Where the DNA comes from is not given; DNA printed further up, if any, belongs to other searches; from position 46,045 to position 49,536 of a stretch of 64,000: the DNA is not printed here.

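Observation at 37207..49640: Rieske/cytochrome b complex co-clustered with 43 c-type haems and surface beta-propeller proteins: candidate undescribed electron-export module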

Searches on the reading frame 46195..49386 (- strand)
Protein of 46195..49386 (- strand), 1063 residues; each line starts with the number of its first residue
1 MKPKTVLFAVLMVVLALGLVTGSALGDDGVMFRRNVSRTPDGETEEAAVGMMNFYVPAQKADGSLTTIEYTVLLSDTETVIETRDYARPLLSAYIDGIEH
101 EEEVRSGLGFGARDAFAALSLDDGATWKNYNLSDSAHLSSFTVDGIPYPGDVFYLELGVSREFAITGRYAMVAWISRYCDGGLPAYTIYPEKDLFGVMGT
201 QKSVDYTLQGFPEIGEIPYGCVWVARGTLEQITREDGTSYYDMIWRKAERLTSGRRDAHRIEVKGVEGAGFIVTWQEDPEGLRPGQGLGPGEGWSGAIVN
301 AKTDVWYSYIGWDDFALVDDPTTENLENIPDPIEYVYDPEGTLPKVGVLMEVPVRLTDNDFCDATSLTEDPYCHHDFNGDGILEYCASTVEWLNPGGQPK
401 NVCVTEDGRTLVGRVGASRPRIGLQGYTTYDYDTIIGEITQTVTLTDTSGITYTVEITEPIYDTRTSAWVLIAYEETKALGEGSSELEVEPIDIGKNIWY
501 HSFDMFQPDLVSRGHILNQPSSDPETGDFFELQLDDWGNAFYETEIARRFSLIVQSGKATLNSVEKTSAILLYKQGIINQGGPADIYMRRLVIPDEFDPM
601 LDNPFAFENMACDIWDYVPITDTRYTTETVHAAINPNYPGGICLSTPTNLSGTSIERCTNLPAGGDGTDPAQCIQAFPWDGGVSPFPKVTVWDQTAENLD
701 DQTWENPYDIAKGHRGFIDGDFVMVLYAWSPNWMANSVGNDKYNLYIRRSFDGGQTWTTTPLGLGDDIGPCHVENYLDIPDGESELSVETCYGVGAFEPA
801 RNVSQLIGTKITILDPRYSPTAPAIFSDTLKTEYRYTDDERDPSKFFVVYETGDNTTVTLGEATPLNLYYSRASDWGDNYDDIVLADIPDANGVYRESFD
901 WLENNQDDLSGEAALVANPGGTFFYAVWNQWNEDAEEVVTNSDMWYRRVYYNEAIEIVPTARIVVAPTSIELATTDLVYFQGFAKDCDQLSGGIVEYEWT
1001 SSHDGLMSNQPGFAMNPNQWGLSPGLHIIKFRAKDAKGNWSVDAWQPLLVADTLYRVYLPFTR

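Call 5: search_protein_families(library=pfam, proteins=[window:46195-49386:-], max_evalue=0.01)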
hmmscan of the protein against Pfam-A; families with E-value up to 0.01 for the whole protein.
window:46195-49386:- (1063 aa): 1 family
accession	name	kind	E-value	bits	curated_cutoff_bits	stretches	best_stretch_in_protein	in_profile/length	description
PF02012.26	BNR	-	0.0023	18.1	27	0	749-758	2-11/12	BNR/Asp-box repeat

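Call 6: search_protein_families(library=ncbifam, proteins=[window:46195-49386:-], max_evalue=0.01)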
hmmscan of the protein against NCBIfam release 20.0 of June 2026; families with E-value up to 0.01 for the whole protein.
window:46195-49386:- (1063 aa): 1 family
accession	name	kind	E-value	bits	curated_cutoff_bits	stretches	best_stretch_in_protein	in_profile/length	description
NF040591.1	choice_anch_O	subfamily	7.7e-212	705.5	125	1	112-930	1-670/670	choice-of-anchor O protein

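Call 32: find_homologous_proteins(query=window:46195-49386:-, max_evalue=0.00001)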
Query window:46195-49386:- (1063 aa): 1251 proteins with E <= 0.00001 among 8000 candidates; the best 120 are listed.
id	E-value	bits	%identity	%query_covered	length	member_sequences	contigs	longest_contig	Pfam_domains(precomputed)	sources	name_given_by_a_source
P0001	0.0e+0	2511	100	100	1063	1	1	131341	-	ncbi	-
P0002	0.0e+0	2170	85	100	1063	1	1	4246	-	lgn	-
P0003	0.0e+0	1164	52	100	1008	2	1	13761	-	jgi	-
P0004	0.0e+0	1152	54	98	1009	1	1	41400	-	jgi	jgi:hypothetical protein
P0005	0.0e+0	1142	53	100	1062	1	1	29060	-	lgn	-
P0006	0.0e+0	1139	53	100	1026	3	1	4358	-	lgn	-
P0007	0.0e+0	1138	54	100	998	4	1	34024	-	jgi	jgi:hypothetical protein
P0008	0.0e+0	1137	54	97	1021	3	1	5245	-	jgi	-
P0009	0.0e+0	1130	53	98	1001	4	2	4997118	-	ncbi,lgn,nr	ncbi:MAG: hypothetical protein KJ069_09565 [Anaerolineae bacterium]|nr:hypothetical protein [Anaerol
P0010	0.0e+0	1128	53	99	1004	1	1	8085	-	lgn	-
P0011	0.0e+0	1118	51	100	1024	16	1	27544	-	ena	-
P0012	0.0e+0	1118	51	100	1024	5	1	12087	-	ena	-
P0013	0.0e+0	1117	52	100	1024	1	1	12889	-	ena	-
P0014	0.0e+0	1115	53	98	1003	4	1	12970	-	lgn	-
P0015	0.0e+0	1113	52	100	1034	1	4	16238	PF22352.3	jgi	-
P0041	0.0e+0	1040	51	98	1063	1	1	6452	-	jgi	jgi:hypothetical protein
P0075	2.3e-292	991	47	100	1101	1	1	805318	-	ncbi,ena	-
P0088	3.6e-283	961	49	56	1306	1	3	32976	PF13620.13,PF17210.10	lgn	-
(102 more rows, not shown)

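Call 33: find_encoding_contigs(protein=P0001, flank=10000, max_places=3)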
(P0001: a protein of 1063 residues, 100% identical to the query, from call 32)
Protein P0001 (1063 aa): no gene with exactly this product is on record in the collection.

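Call 34: list_cluster_members(proteins=[P0001, P0002])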
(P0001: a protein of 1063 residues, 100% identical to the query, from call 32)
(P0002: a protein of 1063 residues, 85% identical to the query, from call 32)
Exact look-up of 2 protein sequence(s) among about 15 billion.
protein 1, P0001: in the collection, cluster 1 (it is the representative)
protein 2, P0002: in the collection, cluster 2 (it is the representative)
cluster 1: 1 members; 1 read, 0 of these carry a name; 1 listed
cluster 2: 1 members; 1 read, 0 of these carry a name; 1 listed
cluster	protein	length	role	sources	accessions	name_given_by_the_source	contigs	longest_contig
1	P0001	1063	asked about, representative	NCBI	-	-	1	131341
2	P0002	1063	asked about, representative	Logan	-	-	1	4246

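Call 35: find_encoding_contigs(protein=P0009, flank=10000, max_places=2)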
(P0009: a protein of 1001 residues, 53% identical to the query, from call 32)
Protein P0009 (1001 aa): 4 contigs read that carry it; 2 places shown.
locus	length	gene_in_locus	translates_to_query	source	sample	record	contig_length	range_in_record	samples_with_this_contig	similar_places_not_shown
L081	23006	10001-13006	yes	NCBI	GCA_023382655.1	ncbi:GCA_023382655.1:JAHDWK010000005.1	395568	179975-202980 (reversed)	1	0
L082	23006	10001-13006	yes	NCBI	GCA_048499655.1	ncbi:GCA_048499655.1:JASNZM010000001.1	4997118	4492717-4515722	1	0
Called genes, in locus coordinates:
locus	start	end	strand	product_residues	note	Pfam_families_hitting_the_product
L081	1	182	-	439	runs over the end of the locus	PF21760:SecD_1st, PF22599:SecDF_P1_head, PF00873:ACR_tran (weak), PF02355:SecD_SecF_C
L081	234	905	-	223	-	PF00590:TP_methylase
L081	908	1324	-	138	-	PF01850:PIN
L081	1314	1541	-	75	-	-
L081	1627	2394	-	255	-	PF20260:PUA_4 (weak), PF04452:Methyltrans_RNA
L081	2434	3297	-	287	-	PF07091:FmrO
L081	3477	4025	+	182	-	PF07638:Sigma70_ECF, PF04542:Sigma70_r2, PF08281:Sigma70_r4_2, PF04545:Sigma70_r4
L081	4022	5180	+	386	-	PF18915:DUF5667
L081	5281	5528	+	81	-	-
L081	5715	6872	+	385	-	PF00989:PAS, PF08448:PAS_4, PF13188:PAS_8 (faint), PF13426:PAS_9, PF00486:Trans_reg_C, PF03704:BTAD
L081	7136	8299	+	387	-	PF00989:PAS, PF08448:PAS_4 (weak), PF13188:PAS_8 (weak), PF13426:PAS_9, PF03704:BTAD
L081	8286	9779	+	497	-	PF14312:FG-GAP_2 (faint), PF01839:FG-GAP, PF13517:FG-GAP_3 (weak), PF01839:FG-GAP, PF13517:FG-GAP_3 (weak), PF01839:FG-GAP, PF13517:FG-GAP_3 (weak), PF01839:FG-GAP (weak)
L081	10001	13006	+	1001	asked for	-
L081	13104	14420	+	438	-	PF00033:Cytochrome_B, PF13631:Cytochrom_B_N_2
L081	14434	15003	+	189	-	PF00355:Rieske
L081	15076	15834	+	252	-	-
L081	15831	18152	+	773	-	-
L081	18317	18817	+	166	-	PF00583:Acetyltransf_1, PF13673:Acetyltransf_10 (weak), PF13508:Acetyltransf_7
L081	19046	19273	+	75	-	-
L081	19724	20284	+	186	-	PF21805:Imm5_like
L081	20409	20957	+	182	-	PF22765:DUF7010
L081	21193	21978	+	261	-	PF03330:DPBB_1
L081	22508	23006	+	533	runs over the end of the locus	PF05922:Inhibitor_I9, PF00082:Peptidase_S8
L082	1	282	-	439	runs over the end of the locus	PF21760:SecD_1st, PF22599:SecDF_P1_head, PF00873:ACR_tran (weak), PF02355:SecD_SecF_C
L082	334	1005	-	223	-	PF00590:TP_methylase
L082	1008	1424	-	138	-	PF01850:PIN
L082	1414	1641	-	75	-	-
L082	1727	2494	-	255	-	PF20260:PUA_4 (weak), PF04452:Methyltrans_RNA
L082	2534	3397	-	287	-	PF07091:FmrO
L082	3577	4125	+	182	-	PF07638:Sigma70_ECF, PF04542:Sigma70_r2, PF08281:Sigma70_r4_2, PF04545:Sigma70_r4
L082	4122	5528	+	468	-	PF18915:DUF5667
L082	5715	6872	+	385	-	PF00989:PAS, PF08448:PAS_4, PF13188:PAS_8 (faint), PF13426:PAS_9, PF00486:Trans_reg_C, PF03704:BTAD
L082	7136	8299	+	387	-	PF00989:PAS, PF08448:PAS_4 (weak), PF13188:PAS_8 (weak), PF13426:PAS_9, PF03704:BTAD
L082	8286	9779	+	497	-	PF14312:FG-GAP_2 (faint), PF01839:FG-GAP, PF13517:FG-GAP_3 (weak), PF01839:FG-GAP, PF13517:FG-GAP_3 (weak), PF01839:FG-GAP, PF13517:FG-GAP_3 (weak), PF01839:FG-GAP (weak)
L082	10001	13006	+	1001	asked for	-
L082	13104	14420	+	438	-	PF00033:Cytochrome_B, PF13631:Cytochrom_B_N_2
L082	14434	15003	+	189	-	PF00355:Rieske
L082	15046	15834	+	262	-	-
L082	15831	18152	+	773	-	-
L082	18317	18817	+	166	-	PF00583:Acetyltransf_1, PF13673:Acetyltransf_10 (weak), PF13508:Acetyltransf_7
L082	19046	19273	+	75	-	-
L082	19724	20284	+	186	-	PF21805:Imm5_like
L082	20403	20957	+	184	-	PF22765:DUF7010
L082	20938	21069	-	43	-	-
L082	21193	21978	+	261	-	PF03330:DPBB_1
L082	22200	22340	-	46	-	-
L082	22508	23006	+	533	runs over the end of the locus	PF05922:Inhibitor_I9, PF00082:Peptidase_S8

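Call 37: find_encoding_contigs(protein=P0075, flank=10000, max_places=1)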
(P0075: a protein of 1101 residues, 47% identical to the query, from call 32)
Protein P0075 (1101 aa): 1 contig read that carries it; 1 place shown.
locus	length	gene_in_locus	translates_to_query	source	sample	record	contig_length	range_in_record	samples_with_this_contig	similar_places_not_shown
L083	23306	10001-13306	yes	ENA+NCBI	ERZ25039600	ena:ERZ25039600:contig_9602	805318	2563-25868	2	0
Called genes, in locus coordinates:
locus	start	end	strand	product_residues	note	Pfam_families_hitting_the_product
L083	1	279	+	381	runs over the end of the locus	PF01098:FTSW_RODA_SPOVE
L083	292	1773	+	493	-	PF00749:tRNA-synt_1c, PF19269:Anticodon_2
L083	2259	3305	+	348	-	PF03050:DDE_Tnp_IS66 (weak)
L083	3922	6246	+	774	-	PF13492:GAF_3 (faint), PF01590:GAF, PF13185:GAF_2, PF00990:GGDEF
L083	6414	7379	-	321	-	PF13428:TPR_14 (faint), PF07719:TPR_2 (faint), PF13181:TPR_8 (faint), PF13374:TPR_10 (faint), PF14559:TPR_19 (faint), PF17874:TPR_MalT, PF13424:TPR_12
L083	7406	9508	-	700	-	PF03704:BTAD, PF00931:NB-ARC (weak)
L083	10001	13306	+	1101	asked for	-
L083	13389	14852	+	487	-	PF14312:FG-GAP_2 (faint), PF01839:FG-GAP, PF13517:FG-GAP_3, PF01839:FG-GAP, PF13517:FG-GAP_3 (weak), PF01839:FG-GAP (weak)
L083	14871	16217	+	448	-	PF01292:Ni_hydr_CYTB (weak), PF00033:Cytochrome_B, PF13631:Cytochrom_B_N_2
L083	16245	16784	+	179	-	PF00355:Rieske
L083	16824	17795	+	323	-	PF13442:Cytochrome_CBB3 (weak)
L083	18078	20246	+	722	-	PF02085:Cytochrom_CIII (faint), PF14522:Cytochrome_C7 (faint), PF14537:Cytochrom_c3_2 (faint), PF22113:Mtrc-MtrF_II-IV_dom (faint)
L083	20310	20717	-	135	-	PF02036:SCP2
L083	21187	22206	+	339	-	PF02504:FA_synthesis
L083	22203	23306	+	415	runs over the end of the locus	PF00109:ketoacyl-synt, PF00108:Thiolase_N (weak), PF02801:Ketoacyl-synt_C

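Call 38: find_encoding_contigs(protein=P0088, flank=10000, max_places=1)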
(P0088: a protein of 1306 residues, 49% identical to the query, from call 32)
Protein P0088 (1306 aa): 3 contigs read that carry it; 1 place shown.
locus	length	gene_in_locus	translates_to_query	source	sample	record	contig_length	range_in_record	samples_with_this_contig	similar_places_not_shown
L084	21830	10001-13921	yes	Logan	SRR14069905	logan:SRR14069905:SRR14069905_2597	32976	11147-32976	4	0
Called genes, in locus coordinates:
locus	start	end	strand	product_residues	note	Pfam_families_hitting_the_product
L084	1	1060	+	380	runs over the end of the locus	-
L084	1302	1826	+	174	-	PF09297:Zn_ribbon_NUD (weak), PF22327:Nudt16-like, PF00293:NUDIX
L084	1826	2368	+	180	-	PF13302:Acetyltransf_3, PF13420:Acetyltransf_4, PF00583:Acetyltransf_1, PF13508:Acetyltransf_7 (weak), PF13523:Acetyltransf_8 (weak)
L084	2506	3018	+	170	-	PF12158:DUF3592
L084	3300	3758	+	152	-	PF04657:DMT_YdcZ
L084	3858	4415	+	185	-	-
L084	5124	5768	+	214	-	PF01966:HD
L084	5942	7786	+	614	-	PF02743:dCache_1, PF00672:HAMP, PF00512:HisKA, PF02518:HATPase_c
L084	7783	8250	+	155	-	PF00072:Response_reg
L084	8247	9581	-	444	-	PF03704:BTAD, PF00990:GGDEF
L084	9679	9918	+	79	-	-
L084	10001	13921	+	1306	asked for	PF13620:CarboxypepD_reg (faint), PF17210:SdrD_B (faint)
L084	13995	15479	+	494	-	PF01839:FG-GAP (weak), PF13517:FG-GAP_3 (weak), PF14312:FG-GAP_2 (weak), PF01839:FG-GAP, PF13517:FG-GAP_3 (weak), PF01839:FG-GAP, PF13517:FG-GAP_3 (weak), PF01839:FG-GAP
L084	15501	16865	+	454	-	PF00033:Cytochrome_B, PF13631:Cytochrom_B_N_2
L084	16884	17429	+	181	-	PF00355:Rieske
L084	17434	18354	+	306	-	PF14522:Cytochrome_C7 (faint), PF00034:Cytochrom_C (weak), PF13442:Cytochrome_CBB3 (weak)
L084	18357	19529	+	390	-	PF02085:Cytochrom_CIII (faint), PF22113:Mtrc-MtrF_II-IV_dom (faint), PF14522:Cytochrome_C7 (faint), PF14537:Cytochrom_c3_2 (weak)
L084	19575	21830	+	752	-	?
